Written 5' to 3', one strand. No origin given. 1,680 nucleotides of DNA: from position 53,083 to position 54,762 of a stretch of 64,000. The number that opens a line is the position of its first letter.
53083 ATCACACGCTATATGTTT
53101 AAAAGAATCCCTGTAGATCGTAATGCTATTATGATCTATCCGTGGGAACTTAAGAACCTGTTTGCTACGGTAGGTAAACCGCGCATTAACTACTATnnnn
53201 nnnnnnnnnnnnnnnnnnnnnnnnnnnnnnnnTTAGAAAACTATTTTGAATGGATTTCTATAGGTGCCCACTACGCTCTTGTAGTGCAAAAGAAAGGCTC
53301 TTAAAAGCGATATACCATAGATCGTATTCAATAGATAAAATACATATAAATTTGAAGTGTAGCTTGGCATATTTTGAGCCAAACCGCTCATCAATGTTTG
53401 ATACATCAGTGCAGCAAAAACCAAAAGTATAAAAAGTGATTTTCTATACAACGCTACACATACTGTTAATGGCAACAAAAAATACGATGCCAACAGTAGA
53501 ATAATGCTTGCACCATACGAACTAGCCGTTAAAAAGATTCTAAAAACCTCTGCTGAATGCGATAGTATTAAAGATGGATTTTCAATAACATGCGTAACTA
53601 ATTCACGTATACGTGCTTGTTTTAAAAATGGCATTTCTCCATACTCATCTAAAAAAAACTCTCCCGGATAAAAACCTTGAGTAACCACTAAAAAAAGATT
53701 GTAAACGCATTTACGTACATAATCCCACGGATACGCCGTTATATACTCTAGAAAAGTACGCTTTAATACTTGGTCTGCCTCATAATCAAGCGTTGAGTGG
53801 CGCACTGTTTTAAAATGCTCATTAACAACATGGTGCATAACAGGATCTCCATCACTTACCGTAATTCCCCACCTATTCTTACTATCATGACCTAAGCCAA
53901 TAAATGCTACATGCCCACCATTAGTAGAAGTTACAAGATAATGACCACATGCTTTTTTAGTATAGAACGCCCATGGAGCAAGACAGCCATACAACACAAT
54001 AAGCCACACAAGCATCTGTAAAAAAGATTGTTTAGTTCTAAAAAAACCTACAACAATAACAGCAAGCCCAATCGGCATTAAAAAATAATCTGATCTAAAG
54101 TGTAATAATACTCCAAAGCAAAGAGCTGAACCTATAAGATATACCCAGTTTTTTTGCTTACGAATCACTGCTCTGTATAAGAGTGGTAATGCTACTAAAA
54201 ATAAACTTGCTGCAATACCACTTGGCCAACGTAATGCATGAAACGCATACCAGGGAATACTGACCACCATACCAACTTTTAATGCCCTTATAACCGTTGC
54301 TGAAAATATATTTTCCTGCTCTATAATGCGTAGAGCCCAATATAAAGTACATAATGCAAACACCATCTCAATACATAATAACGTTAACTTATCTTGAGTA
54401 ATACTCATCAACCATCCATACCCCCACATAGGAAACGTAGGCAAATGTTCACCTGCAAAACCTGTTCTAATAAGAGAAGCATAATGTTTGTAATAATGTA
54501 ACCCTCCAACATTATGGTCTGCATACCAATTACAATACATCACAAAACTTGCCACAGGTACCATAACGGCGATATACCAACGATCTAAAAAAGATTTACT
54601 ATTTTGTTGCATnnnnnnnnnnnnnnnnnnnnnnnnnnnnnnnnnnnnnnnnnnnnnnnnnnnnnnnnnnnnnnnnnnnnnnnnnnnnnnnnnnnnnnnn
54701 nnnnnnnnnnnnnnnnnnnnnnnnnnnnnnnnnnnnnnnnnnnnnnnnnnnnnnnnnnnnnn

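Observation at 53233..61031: Five tandem paralogs of an unrecognised ~450-aa polytopic membrane protein inside a glycan locus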

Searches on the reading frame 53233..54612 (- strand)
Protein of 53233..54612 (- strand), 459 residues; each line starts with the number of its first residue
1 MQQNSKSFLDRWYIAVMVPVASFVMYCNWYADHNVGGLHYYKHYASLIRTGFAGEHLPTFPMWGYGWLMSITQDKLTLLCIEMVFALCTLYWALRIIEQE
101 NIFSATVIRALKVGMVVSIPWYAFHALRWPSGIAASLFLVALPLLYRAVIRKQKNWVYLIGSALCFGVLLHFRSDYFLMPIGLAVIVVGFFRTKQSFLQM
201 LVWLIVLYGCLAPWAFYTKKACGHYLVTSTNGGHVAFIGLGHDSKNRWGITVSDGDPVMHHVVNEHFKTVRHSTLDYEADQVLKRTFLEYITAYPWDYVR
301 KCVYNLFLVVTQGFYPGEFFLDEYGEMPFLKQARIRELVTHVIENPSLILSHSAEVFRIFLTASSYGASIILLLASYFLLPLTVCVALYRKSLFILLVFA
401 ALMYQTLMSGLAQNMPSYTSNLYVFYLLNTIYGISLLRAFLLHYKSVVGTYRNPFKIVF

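Call 4: search_protein_families(library=pfam, proteins=[window:53233-54612:-], max_evalue=1)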
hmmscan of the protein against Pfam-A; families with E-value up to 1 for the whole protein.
window:53233-54612:- (459 aa): 0 families

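Call 5: search_protein_families(library=ncbifam, proteins=[window:53233-54612:-], max_evalue=1)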
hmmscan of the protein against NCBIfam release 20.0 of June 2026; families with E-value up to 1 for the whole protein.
window:53233-54612:- (459 aa): 0 families

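Call 6: find_homologous_proteins(query=A1, max_evalue=0.001)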
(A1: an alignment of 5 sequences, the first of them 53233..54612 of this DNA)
Query A1 (5 sequences) (459 aa, profile of the alignment): 50 proteins with E <= 0.001 among 8000 candidates.
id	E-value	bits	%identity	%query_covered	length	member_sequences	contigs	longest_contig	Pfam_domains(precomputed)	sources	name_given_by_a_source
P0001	1.6e-236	804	52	95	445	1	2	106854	-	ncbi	-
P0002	5.6e-236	802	100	100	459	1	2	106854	-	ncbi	-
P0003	1.1e-233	794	49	90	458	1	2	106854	-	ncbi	-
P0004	3.3e-233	793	52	94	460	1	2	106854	-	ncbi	-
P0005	5.5e-233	792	49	97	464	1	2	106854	-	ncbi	-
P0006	1.9e-217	741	55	95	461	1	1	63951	-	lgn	-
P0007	6.6e-203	693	52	98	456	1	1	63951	-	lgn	-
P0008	1.4e-202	692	51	96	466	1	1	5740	-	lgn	-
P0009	2.0e-202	691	65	100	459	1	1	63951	-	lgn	-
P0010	2.3e-202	691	59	97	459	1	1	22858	-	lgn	-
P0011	8.3e-192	656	51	93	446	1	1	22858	-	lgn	-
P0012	2.1e-190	652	51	93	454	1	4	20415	-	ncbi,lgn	-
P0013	8.6e-186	637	53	94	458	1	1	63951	-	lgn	-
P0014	3.6e-176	605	71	82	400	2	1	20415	-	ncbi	-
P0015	1.6e-169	583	53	100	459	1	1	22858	-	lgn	-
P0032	9.4e-100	353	37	92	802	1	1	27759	PF00535.33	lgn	-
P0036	1.6e-95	339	35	93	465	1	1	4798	-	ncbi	-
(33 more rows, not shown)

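Call 7: search_solved_structures(query=A1, max_evalue=10)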
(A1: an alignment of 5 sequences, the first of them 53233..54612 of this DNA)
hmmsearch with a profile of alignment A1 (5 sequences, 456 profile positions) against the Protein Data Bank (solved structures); distinct sequences matched with E-value up to 10: 0.

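Call 12: find_encoding_contigs(protein=P0032, flank=10000, max_places=3)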
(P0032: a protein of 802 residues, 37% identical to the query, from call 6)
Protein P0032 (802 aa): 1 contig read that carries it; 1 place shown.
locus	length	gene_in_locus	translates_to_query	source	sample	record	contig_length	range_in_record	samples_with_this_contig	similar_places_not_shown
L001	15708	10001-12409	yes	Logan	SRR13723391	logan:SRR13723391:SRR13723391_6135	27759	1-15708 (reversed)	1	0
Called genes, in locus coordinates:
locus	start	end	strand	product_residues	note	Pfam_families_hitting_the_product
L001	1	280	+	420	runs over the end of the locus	PF13472:Lipase_GDSL_2 (faint)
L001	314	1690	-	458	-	PF04055:Radical_SAM, PF13186:SPASM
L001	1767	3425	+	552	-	PF13472:Lipase_GDSL_2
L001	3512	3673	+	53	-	-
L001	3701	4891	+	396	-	PF25182:NonGDSL (weak), PF13472:Lipase_GDSL_2 (weak)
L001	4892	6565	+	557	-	PF00501:AMP-binding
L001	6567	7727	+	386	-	PF03062:MBOAT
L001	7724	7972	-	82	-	PF00550:PP-binding (weak)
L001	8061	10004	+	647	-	PF13522:GATase_6, PF13537:GATase_7, PF12481:DUF3700 (weak), PF00733:Asn_synthase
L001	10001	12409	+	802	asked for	PF00535:Glycos_transf_2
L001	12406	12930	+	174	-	PF00132:Hexapep (faint)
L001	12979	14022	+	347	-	PF00106:adh_short (weak), PF01073:3Beta_HSD, PF01370:Epimerase, PF02719:Polysacc_synt_2 (weak), PF05368:NmrA (weak), PF08659:KR (weak), PF13460:NAD_binding_10, PF16363:GDP_Man_Dehyd, +2 more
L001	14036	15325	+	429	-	PF08421:Methyltransf_13, PF13489:Methyltransf_23, PF08242:Methyltransf_12 (faint), PF08484:Methyltransf_14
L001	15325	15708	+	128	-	?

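Call 13: find_related_loci(query=A2, collection=genome_contigs, flank=10000)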
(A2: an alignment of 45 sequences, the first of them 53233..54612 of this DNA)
Query A2 (459 aa) in genome_contigs; peptide patterns used: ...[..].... (x = any residue, [..] = any of these).
29 stretches matched a pattern; 26 encode a relative of the query (tblastn E <= 1e-3); 26 distinct loci.
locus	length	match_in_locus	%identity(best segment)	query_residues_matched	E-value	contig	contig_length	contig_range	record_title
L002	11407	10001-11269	41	2-432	9e-101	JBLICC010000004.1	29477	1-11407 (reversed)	MAG: Alteromonas naphthalenivorans isolate 3300053698_98 Ga0535657_0001851, whole genome shotgun sequence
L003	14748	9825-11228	33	8-450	1e-79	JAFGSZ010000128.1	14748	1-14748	MAG: Bacteroidales bacterium isolate Zod_Metabat.943 k87_11850805, whole genome shotgun sequence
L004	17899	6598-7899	36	7-437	2e-77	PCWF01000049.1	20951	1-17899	MAG: Nitrospinae bacterium CG11_big_fil_rev_8_21_14_0_20_56_8 CG11_8_21_14_0.20_scaffold_1396_c, whole genome shotgun se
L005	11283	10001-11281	39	5-428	2e-76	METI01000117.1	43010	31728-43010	MAG: candidate division NC10 bacterium RIFCSPLOWO2_12_FULL_66_18 rifcsplowo2_12_scaffold_2842, whole genome shotgun sequ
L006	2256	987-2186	35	4-429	3e-69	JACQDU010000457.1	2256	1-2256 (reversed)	MAG: bacterium isolate NC_groundwater_1003_Pr1_S-0.65um_70_8 Montesol18_Sp65_coassembly_scaffold_879133, whole genome sh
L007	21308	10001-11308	35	3-437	1e-67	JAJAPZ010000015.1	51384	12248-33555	MAG: Candidatus Obscuribacterium magneticum isolate DUR003 NODE_15_length_51384, whole genome shotgun sequence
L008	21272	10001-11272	33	6-428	1e-65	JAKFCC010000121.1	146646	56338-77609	MAG: Gemmatimonadota bacterium isolate LC011 contig-124_63, whole genome shotgun sequence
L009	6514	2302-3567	35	9-428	1e-64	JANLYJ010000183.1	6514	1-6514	MAG: Gemmatimonadaceae bacterium isolate OTE_14_metabat.341 OTE_14_k141_4820627, whole genome shotgun sequence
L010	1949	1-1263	32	28-453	1e-58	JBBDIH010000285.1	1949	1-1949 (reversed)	MAG: Candidatus Paceibacterota bacterium isolate LejiaA_33_15 Lejia_A_79137_length_1949_cov_3, whole genome shotgun sequ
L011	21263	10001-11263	31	7-437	8e-55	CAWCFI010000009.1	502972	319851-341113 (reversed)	MAG: uncultured Acidobacteriota bacterium isolate MFD09368.bin.2.49 genome assembly, contig: contig_46250, whole genome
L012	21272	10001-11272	29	24-446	5e-54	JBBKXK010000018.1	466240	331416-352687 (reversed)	MAG: Vicingaceae bacterium isolate metabat_bins.159 k119_4272223, whole genome shotgun sequence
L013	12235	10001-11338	29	9-447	3e-53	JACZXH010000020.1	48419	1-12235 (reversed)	MAG: Bacteroidetes bacterium isolate B22T3L14 B22T3L14_NODE295, whole genome shotgun sequence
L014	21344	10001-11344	31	3-449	3e-52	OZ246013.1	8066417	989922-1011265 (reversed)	MAG: Saprospiraceae bacterium isolate e1f2261a-3454-464d-be59-2565730905ce genome assembly, chromosome: 1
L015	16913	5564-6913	30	13-459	3e-47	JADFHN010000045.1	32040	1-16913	MAG: Bacteroidetes bacterium isolate B34T3L8 B34T3L8_NODE282, whole genome shotgun sequence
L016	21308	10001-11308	27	9-440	3e-47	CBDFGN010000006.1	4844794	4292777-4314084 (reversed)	MAG: Cyclobacteriaceae bacterium isolate 8b4e553e-e984-452d-aaef-aea5a6f15c9e genome assembly, contig: contig_6, whole g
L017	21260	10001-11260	30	17-432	5e-46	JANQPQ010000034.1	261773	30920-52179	MAG: Cyclobacteriaceae bacterium isolate IP29b_bin.169 k99_1142135, whole genome shotgun sequence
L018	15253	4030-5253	29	28-432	4e-45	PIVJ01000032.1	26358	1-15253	MAG: Bacteroidetes bacterium isolate Glo_2 GloG15_CONTIG2054, whole genome shotgun sequence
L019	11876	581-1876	31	5-445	5e-44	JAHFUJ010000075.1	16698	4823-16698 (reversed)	MAG: Acidobacteria bacterium isolate nzgw77 NODE_4805_length_16699_cov_10.815901, whole genome shotgun sequence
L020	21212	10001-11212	30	26-428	2e-41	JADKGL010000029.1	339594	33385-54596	MAG: Saprospiraceae bacterium isolate Ribe_18-Q3-R11-54_MAXAC.005 tig00277904-10-3389680, whole genome shotgun sequence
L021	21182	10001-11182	27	11-428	1e-35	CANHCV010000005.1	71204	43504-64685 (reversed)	MAG: Bacteroidetes bacterium isolate RE-18aug17-218 genome assembly, contig: RE-18aug17-C386, whole genome shotgun seque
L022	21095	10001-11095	27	41-428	5e-34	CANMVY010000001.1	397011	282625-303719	MAG: Bacteroidetes bacterium isolate ZE-Jul18-35 genome assembly, contig: ZE-Jul18-C8, whole genome shotgun sequence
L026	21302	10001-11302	26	13-431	5e-40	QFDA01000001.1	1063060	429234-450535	Bacteroidetes bacterium SCGC AAA795-G10 SCGAAA795G10_1_len1063060, whole genome shotgun sequence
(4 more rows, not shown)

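Call 16: list_cluster_members(proteins=[P0002, P0012, P0036, P0006])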
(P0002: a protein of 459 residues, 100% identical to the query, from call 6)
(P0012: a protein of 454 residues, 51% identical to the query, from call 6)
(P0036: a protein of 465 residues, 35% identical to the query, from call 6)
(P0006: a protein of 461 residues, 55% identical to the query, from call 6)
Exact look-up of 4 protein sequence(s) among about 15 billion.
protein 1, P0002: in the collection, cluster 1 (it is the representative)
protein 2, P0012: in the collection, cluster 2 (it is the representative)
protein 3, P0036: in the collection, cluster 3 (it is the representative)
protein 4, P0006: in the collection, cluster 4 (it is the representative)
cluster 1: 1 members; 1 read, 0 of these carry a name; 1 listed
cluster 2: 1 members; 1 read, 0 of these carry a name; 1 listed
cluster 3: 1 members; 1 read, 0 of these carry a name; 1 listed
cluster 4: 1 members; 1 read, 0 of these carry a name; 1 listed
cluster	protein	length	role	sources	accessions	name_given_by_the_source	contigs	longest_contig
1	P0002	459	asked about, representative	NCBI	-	-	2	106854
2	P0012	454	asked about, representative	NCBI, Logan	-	-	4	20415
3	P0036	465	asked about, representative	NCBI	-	-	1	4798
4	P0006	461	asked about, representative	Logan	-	-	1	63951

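Call 18: find_encoding_contigs(protein=P0002, flank=10000, max_places=3)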
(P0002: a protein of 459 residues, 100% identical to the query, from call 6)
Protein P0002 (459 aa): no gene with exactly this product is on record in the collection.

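Call 19: find_encoding_contigs(protein=P0006, flank=10000, max_places=3)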
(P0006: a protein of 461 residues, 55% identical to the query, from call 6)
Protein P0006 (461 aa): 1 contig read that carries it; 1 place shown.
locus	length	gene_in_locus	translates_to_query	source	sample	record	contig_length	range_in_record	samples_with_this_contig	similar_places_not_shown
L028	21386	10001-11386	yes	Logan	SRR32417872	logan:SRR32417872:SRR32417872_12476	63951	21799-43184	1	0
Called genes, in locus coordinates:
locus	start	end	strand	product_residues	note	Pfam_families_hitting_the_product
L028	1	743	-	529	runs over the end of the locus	-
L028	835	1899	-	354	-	-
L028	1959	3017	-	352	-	PF11735:CAP59_mtransfer (weak)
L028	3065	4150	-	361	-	-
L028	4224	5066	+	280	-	PF01061:ABC2_membrane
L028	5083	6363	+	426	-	PF00005:ABC_tran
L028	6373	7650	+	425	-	PF13579:Glyco_trans_4_4 (weak), PF13439:Glyco_transf_4, PF00534:Glycos_transf_1, PF13692:Glyco_trans_1_4, PF13524:Glyco_trans_1_2 (weak)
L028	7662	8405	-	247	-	PF05401:NodS, PF01739:CheR (faint), PF13489:Methyltransf_23, PF05175:MTS (faint), PF08241:Methyltransf_11, PF08242:Methyltransf_12, PF13649:Methyltransf_25, PF13847:Methyltransf_31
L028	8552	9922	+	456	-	-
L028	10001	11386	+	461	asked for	-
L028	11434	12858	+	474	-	-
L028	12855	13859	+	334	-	PF00535:Glycos_transf_2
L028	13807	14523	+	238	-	PF00583:Acetyltransf_1, PF13420:Acetyltransf_4 (weak), PF13673:Acetyltransf_10, PF13508:Acetyltransf_7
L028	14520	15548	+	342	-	PF01073:3Beta_HSD, PF01370:Epimerase, PF02719:Polysacc_synt_2, PF04321:RmlD_sub_bind, PF16363:GDP_Man_Dehyd, PF07993:NAD_binding_4 (weak)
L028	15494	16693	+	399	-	PF00155:Aminotran_1_2, PF01041:DegT_DnrJ_EryC1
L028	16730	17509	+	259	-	PF00535:Glycos_transf_2, PF13641:Glyco_tranf_2_3 (weak)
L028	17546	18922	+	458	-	-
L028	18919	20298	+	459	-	-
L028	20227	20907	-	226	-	PF02353:CMAS (weak), PF13489:Methyltransf_23, PF05175:MTS, PF13847:Methyltransf_31, PF08241:Methyltransf_11, PF08242:Methyltransf_12, PF13649:Methyltransf_25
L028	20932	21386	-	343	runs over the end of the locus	PF01370:Epimerase, PF07993:NAD_binding_4 (faint), PF13460:NAD_binding_10 (weak), PF16363:GDP_Man_Dehyd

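Call 20: predict_structure(alignment_id=A2)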
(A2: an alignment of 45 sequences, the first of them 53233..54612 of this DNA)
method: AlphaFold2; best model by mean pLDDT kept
length: 459 residues; sequences in the alignment: 45
mean_pLDDT: 92.9   pTM: 0.92
mean pLDDT of the five models: 92.9, 92.8, 92.6, 92.3, 92.0
residues with pLDDT >= 90: 393; 70-90: 41; 50-70: 14; < 50: 11
segments of 3 or more residues with pLDDT < 50: 449-459
pLDDT, mean of each block of 10 residues (from residue 1): 79 97 97 89 95 88 94 96 98 97 95 98 94 97 97 90 98 96 98 97 98 96 95 96 94 96 97 95 98 98 96 94 79 80 94 93 96 97 95 98 97 94 98 94 62 44
secondary structure, 60 per line:
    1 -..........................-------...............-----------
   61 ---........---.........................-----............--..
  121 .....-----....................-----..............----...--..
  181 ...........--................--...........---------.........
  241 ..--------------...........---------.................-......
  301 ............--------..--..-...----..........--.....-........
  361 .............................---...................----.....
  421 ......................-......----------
elements in order: H2-27 H35-49 H64-71 H75-99 H105-116 H119-125 H131-150 H156-169 H179-191 H194-209 H212-222 H232-242 H257-267 H277-293 H295-312 H335-344 H347-351 H353-389 H393-411 H416-442 H444-449
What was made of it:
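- On GT-C fold superfamily: The AlphaFold model has 10 TMs, with EL1 helices at 35-49 and 64-71 (call 20).
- On Oligosaccharyltransferase (STT3/PglB/AglB, GT66): The proteins end shortly after TM10 (call 20).
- Checked: The AlphaFold model shows 10 TM helices, and the soluble region is about 130-140 aa (residues ~212-352), not 110 (call 20).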

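Call 21: search_protein_representatives(alignment_id=A2)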
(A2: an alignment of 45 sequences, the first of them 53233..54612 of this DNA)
Query: 45 sequences, 470 profile positions. Proteins with E-value up to 0.001 (for the whole library): 1043; up to 1e-10: 506; up to 1e-30: 293. The best 150 are listed.
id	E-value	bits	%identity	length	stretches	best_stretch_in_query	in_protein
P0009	1.2e-184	631.0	-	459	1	15-459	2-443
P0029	1.0e-162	558.7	-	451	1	16-462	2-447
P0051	3.5e-159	547.1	-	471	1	18-455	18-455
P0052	1.4e-158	545.2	-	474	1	16-457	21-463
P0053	2.5e-158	544.3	-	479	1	14-460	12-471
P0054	2.6e-157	540.9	-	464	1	19-462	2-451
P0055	9.1e-156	535.8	-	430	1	15-458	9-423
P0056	2.4e-153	527.9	-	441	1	47-459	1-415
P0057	4.2e-152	523.8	-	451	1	15-459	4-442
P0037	3.0e-150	517.7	-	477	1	23-464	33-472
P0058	3.1e-150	517.6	-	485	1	21-459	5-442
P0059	4.2e-150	517.2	-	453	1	16-456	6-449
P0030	9.2e-150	516.0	-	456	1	13-458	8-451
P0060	1.3e-149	515.6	-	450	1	30-459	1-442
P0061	6.8e-149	513.2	-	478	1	16-459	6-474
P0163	1.7e-71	258.0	-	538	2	31-337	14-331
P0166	4.8e-69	249.9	-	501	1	27-456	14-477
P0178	2.2e-61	224.6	-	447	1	26-463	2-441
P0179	8.6e-60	219.4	-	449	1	32-449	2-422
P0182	3.1e-59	217.5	-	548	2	19-336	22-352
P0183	9.7e-59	215.9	-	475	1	27-459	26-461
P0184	3.2e-57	210.9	-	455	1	24-449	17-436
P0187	4.3e-56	207.2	-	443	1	21-451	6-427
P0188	5.0e-56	207.0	-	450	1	24-444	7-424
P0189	1.9e-55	205.1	-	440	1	23-456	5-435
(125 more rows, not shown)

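Call 25: fold_search(model_id=the predicted structure, library=pdb)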
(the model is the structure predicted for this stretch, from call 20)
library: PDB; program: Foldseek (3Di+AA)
matches with E <= 10: 245; with E <= 0.001: 0
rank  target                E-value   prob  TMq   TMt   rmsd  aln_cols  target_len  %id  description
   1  7e9s_A                3.2e-03  1.00  0.43  0.25  15.7       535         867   12  Archaeal oligosaccharyltransferase AglB from Archaeoglobus fulgidus in complex with an inhibitory peptide and a dolich (released 2021-09-08)
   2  3wak                  1.1e-02  1.00  0.47  0.27  15.5       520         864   11  Crystal structure of the Archaeoglobus fulgidus oligosaccharyltransferase (O29867_ARCFU) in the apo form (released 2013-10-30)
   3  3waj                  2.2e-02  1.00  0.47  0.29  20.6       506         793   11  Crystal structure of the Archaeoglobus fulgidus oligosaccharyltransferase (O29867_ARCFU) complex with Zn and sulfate (released 2013-10-30)
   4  8b6l_I                3.8e-02  1.00  0.42  0.31  21.2       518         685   12  Subtomogram average of the human Sec61-TRAP-OSTA-translocon (released 2022-12-07)
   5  5gmy_A                4.1e-02  1.00  0.46  0.27  13.1       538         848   13  Crystal structure of the Archaeoglobus fulgidus oligosaccharyltransferase (O29867_ARCFU) tethered with an acceptor pep (released 2017-02-01)
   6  8b21_A                8.4e-02  0.16  0.12  0.09  28.2       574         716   11  Time-resolved structure of K+-dependent Na+-PPase from Thermotoga maritima 0-60-seconds post reaction initiation with  (released 2024-01-17)
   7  9ub7_B                9.5e-02  0.99  0.38  0.43  13.0       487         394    9  Structure of glycosylphosphatidylinositol transamidase,state 1 (released 2026-04-08)
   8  5ezm                  1.2e-01  0.92  0.31  0.27  19.5       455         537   12  Crystal Structure of ArnT from Cupriavidus metallidurans in the apo state (released 2016-02-17)
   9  9s6s_A                1.4e-01  1.00  0.44  0.38   9.3       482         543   12  Ternary cryo-EM structure of human ALG9 with Dol25-PP-GlcNAc2Man6, Dol25-P-Man and Fab (released 2026-03-18)
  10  8b24_B                1.9e-01  0.12  0.12  0.09  28.4       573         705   11  Time-resolved structure of K+-dependent Na+-PPase from Thermotoga maritima 3600-seconds post reaction initiation with  (released 2024-01-17)
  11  9s6u_A                2.6e-01  0.99  0.39  0.33   9.9       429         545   12  Ternary cryo-EM structure of human ALG9 with Dol25-PP-GlcNAc2Man8, Dol25-P-Man and Fab (released 2026-03-18)
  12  9g8k_A                2.7e-01  0.11  0.12  0.10  26.9       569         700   10  Structure of K+-dependent Na+-PPase from Thermotoga maritima in complex with Ca2+ and Etidronate (released 2025-06-04)
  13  5f15                  3.0e-01  0.90  0.38  0.33  16.5       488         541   11  Crystal Structure of ArnT from Cupriavidus metallidurans bound to Undecaprenyl phosphate (released 2016-02-17)
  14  4av3_A                4.1e-01  0.08  0.12  0.09  28.1       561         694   10  Crystal structure of Thermotoga Maritima sodium pumping membrane integral pyrophosphatase with metal ions in active si (released 2012-08-08)
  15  6s7t_A                4.9e-01  0.75  0.35  0.24  18.9       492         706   12  Cryo-EM structure of human oligosaccharyltransferase complex OST-B (released 2019-12-18)
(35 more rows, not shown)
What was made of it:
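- Fold: the model of W1 (pLDDT 92.9, pTM 0.92; call 20) has as its top high-probability Foldseek PDB hits AglB 7e9s (E=3e-3, probability 1.0), STT3, ArnT 5ezm/5f15, ALG9, ALG12 and PIGU (call 25).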

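Call 32: search_protein_families(library=pfam, alignment_id=A3, max_evalue=10)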
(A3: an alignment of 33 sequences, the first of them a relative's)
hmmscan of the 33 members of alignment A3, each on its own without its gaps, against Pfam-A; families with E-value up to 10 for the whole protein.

A. member 1, P0154 (641 aa): 5 families
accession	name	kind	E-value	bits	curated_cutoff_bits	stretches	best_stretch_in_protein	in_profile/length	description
PF12796.13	Ank_2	-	6.5e-19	68.7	27.3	2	584-639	28-81/90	Ankyrin repeats (3 copies)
PF00023.36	Ank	-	5.4e-15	55.1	21.1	3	585-613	2-30/33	Ankyrin repeat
PF13637.12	Ank_4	-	3.3e-12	46.7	22.7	4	553-604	2-49/50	Ankyrin repeats (many copies)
PF13606.12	Ank_3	-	1.1e-10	41.1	22.3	3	585-610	2-27/30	Ankyrin repeat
PF13857.12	Ank_5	-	6e-09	36.5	27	2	582-622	13-53/56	Ankyrin repeats (many copies)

B. families by the number of members that match (of 33 scanned): 24 families
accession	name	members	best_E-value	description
PF13231.12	PMT_2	6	5e-06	Dolichyl-phosphate-mannose-protein mannosyltransferase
PF04024.17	PspC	2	0.051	PspC domain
PF12796.13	Ank_2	1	6.5e-19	Ankyrin repeats (3 copies)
PF00535.33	Glycos_transf_2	1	3.9e-16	Glycosyl transferase family 2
PF00023.36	Ank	1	5.4e-15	Ankyrin repeat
PF13637.12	Ank_4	1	3.3e-12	Ankyrin repeats (many copies)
PF13606.12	Ank_3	1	1.1e-10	Ankyrin repeat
PF13857.12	Ank_5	1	6e-09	Ankyrin repeats (many copies)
PF13641.12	Glyco_tranf_2_3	1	3e-05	Glycosyltransferase like family 2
PF09594.16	GT87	1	0.00019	Glycosyltransferase family 87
PF09605.15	Trep_Strep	1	0.01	Hypothetical bacterial integral membrane protein (Trep_Strep)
PF09882.14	DUF2109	1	0.034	Predicted membrane protein (DUF2109)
PF19447.4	DUF5985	1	0.067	Family of unknown function (DUF5985)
PF22870.1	YibX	1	0.09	Protein YibX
PF13779.11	DUF4175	1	0.19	Domain of unknown function (DUF4175)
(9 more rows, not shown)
